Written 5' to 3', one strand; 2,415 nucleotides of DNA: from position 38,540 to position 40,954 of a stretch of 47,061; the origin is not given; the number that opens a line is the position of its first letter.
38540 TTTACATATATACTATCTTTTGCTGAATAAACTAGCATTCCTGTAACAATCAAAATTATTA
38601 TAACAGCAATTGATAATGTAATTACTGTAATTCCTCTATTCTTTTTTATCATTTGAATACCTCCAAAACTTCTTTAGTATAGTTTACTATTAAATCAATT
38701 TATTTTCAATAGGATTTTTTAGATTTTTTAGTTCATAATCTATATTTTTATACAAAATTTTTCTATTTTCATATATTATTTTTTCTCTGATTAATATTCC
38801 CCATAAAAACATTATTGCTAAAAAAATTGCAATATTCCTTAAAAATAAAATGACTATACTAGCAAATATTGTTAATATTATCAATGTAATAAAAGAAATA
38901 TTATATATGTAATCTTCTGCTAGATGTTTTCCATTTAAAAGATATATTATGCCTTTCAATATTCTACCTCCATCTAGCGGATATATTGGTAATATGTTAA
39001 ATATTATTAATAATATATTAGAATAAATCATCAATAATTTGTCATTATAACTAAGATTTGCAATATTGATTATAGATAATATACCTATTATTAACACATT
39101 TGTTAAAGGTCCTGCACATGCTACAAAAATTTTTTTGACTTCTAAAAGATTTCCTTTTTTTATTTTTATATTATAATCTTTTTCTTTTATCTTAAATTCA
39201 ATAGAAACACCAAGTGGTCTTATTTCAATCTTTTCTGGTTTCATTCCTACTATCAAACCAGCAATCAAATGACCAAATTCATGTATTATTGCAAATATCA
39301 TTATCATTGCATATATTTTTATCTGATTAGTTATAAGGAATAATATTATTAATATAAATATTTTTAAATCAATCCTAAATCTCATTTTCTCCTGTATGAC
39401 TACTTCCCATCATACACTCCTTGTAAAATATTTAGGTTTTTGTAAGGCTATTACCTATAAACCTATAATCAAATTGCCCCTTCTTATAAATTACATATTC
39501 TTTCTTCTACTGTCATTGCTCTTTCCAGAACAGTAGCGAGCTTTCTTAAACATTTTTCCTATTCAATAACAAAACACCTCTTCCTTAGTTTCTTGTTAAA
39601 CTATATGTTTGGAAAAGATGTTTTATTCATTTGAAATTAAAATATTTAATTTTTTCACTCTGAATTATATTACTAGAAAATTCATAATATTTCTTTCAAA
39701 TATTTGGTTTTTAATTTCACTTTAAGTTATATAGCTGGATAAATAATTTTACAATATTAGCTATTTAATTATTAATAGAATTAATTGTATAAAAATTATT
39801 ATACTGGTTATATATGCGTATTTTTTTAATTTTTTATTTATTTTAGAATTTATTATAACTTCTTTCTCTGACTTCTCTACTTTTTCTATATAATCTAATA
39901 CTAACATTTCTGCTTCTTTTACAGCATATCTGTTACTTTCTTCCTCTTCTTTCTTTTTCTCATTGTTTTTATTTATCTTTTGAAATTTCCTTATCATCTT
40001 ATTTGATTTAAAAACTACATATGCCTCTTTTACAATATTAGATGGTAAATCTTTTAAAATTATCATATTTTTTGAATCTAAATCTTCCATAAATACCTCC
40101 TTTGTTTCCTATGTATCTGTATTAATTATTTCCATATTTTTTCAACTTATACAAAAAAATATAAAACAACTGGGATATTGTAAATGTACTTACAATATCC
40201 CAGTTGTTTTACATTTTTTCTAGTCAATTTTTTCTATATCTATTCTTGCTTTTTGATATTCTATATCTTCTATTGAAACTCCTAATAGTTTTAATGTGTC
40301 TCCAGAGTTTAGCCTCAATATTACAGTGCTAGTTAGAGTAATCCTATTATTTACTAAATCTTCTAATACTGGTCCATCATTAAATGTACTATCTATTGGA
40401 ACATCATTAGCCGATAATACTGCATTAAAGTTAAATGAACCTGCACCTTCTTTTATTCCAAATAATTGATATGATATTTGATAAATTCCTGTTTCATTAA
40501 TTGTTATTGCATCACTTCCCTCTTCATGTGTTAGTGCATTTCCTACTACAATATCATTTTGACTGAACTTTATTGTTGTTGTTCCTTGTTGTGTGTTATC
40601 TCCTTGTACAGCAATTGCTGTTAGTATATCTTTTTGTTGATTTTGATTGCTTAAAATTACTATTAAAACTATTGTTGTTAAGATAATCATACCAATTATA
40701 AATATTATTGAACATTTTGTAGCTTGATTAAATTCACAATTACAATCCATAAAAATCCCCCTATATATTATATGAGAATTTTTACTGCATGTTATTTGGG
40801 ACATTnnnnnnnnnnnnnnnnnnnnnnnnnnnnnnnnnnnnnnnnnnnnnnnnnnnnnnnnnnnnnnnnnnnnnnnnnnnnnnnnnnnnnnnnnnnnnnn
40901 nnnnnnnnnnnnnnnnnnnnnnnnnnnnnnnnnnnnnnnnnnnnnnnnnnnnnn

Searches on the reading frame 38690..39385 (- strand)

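Call 70: search_protein_families(library=pfam, proteins=[window:38690-39385:-])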
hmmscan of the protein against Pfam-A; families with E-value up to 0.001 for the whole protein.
window:38690-39385:- (231 aa): 2 families
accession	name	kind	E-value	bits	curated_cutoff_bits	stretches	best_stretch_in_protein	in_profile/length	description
PF02163.28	Peptidase_M50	-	8.8e-15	55.1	27.2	2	118-171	165-218/221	Peptidase family M50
PF13398.12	Peptidase_M50B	-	0.0001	22.5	26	1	10-128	3-108/201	Peptidase M50B-like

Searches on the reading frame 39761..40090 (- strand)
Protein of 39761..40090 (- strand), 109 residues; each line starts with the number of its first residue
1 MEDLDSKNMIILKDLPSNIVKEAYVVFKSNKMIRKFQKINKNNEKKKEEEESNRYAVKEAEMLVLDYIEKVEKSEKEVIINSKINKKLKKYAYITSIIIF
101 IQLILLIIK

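Call 70: search_protein_families(library=pfam, proteins=[window:39761-40090:-])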
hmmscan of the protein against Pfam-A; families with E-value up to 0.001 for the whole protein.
window:39761-40090:- (109 aa): 1 family
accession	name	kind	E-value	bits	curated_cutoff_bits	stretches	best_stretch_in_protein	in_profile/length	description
PF06589.16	CRA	-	0.00017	22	26.6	1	30-106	36-108/123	Circumsporozoite-related antigen (CRA)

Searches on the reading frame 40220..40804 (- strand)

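Call 70: search_protein_families(library=pfam, proteins=[window:40220-40804:-])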
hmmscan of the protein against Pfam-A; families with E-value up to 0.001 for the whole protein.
window:40220-40804:- (194 aa): 1 family
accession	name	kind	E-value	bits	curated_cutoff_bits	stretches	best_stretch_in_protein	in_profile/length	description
PF18573.7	BclA_C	-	6.6e-08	32.9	38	1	74-193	16-127/128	BclA C-terminal domain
